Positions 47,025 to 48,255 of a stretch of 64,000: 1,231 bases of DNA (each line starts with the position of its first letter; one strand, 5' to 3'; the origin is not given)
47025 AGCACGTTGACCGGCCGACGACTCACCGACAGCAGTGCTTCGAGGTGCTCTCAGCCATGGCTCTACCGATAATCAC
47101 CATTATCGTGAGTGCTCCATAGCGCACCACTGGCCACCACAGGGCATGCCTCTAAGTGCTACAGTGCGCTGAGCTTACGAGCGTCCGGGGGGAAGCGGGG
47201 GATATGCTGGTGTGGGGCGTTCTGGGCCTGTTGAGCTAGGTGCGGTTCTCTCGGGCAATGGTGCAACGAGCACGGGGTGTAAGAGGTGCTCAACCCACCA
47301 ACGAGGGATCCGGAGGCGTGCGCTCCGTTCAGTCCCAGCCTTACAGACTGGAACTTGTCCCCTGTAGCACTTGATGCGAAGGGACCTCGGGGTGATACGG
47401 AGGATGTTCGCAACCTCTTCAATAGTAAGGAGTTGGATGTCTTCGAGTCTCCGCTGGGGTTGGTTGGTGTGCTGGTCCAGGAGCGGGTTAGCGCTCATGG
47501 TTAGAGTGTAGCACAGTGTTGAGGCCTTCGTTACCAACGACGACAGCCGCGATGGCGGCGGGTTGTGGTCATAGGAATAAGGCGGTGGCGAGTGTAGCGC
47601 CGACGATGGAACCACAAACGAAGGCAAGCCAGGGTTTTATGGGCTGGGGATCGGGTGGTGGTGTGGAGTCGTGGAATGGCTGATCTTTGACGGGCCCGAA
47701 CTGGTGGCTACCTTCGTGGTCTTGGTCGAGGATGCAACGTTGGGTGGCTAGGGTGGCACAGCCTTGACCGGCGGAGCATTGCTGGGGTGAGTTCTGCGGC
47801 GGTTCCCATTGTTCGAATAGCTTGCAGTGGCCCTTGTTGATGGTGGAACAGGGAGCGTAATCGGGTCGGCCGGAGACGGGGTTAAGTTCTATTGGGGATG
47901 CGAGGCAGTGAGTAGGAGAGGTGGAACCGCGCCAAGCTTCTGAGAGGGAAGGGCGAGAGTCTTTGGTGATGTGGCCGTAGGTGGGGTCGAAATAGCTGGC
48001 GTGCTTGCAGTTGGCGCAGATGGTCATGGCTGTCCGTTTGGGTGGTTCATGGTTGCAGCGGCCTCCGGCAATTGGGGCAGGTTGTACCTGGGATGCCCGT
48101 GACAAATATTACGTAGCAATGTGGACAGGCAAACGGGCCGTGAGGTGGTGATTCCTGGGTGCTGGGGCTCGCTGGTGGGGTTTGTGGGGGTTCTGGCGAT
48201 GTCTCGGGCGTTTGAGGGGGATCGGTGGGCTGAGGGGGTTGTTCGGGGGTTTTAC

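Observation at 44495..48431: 3.9-kb island of two convergent operons whose mRNA-sense strands are strongly G-depleted and C-rich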

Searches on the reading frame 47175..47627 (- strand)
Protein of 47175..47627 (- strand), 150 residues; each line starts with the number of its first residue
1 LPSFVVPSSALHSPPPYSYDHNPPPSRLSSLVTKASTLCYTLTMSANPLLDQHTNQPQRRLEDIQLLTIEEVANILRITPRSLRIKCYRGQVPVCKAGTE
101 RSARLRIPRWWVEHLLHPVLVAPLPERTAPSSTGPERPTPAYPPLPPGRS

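Call 8: search_protein_families(library=pfam, max_evalue=0.01, proteins=[window:47175-47627:-])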
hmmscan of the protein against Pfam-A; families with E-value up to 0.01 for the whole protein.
window:47175-47627:- (150 aa): 1 family
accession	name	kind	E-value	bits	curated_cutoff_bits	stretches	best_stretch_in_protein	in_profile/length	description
PF12728.13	HTH_17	-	4.8e-05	24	27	1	66-110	1-41/51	Helix-turn-helix domain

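Call 10: search_protein_families(library=phrogs, max_evalue=0.001, proteins=[window:47175-47627:-])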
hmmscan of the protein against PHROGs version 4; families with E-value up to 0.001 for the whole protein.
window:47175-47627:- (150 aa): 1 family
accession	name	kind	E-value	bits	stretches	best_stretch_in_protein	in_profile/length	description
phrog_10045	-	DNA, RNA and nucleotide metabolism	0.00022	22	1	65-110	19-61/74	HTH DNA binding protein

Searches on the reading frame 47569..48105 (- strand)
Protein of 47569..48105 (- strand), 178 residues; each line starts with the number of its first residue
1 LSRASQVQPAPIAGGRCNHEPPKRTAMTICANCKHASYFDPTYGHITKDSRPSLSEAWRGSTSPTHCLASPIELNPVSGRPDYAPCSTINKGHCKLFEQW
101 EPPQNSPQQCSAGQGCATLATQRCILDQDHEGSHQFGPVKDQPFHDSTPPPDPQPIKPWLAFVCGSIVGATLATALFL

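Call 8: search_protein_families(library=pfam, max_evalue=0.01, proteins=[window:47569-48105:-])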
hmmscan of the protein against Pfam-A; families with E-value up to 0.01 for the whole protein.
window:47569-48105:- (178 aa): 0 families

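Call 10: search_protein_families(library=phrogs, max_evalue=0.001, proteins=[window:47569-48105:-])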
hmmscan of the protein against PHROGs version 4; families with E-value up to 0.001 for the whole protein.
window:47569-48105:- (178 aa): 0 families

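Call 12: find_related_loci(query=window:47569-48105:-, collection=viral_contigs, flank=6000)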
Query window:47569-48105:- (178 aa) in viral_contigs; peptide patterns used: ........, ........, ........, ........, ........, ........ (x = any residue, [..] = any of these).
5 stretches matched a pattern, but none encodes a relative of the query by tblastn (E <= 1e-3).

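Call 35: find_homologous_proteins(query=window:47572-48027:-, max_evalue=0.01)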
Query window:47572-48027:-: 99 candidates shared short words with the query, none scored E <= 0.01.
